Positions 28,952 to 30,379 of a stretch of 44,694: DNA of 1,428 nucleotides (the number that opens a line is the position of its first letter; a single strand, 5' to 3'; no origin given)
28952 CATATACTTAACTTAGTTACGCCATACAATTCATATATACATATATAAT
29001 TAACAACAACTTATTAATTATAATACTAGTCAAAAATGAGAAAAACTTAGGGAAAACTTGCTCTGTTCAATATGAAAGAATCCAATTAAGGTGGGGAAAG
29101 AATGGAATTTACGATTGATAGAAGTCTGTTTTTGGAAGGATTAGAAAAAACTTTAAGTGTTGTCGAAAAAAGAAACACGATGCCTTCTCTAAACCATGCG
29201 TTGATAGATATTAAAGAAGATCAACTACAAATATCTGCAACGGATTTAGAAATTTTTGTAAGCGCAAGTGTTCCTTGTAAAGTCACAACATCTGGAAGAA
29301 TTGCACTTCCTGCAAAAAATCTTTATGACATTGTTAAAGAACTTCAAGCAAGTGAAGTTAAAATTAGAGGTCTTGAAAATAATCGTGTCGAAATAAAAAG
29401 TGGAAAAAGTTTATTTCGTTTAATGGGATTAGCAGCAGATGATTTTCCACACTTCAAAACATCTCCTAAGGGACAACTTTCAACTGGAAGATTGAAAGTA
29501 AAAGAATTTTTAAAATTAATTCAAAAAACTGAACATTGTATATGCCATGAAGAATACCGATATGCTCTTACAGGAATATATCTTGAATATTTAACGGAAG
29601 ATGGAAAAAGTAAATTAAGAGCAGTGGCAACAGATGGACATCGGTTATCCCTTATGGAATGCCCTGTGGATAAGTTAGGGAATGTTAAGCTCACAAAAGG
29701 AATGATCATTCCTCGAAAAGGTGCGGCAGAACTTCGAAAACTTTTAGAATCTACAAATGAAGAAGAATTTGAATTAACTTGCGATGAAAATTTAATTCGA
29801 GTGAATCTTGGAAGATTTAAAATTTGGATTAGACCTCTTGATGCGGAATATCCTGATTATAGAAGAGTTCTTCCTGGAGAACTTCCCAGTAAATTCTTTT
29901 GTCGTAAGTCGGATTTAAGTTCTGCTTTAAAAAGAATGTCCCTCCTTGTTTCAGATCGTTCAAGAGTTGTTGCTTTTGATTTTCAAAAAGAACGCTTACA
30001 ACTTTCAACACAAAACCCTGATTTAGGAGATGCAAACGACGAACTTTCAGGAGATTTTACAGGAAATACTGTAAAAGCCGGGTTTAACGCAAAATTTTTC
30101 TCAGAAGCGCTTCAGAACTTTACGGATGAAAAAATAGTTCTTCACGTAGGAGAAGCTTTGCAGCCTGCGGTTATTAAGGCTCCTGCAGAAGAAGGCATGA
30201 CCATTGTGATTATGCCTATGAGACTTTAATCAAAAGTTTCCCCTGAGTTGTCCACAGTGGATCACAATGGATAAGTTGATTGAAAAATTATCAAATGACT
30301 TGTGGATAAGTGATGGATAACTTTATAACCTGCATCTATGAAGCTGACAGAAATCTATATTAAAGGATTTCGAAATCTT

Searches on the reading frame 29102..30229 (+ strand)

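Call 45: search_protein_families(library=pfam, proteins=[window:29102-30229:+], max_evalue=0.00001)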
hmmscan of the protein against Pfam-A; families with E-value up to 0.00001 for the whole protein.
window:29102-30229:+ (375 aa): 3 families
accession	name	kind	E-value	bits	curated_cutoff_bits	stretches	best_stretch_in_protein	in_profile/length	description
PF00712.24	DNA_pol3_beta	-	1e-31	110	24.4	1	1-118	1-119/120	DNA polymerase III beta subunit, N-terminal domain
PF02767.21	DNA_pol3_beta_2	-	1.4e-27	96.7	27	1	131-252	2-116/116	DNA polymerase III beta subunit, central domain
PF02768.20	DNA_pol3_beta_3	-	3.4e-23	82.2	27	1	254-374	1-121/121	DNA polymerase III beta subunit, C-terminal domain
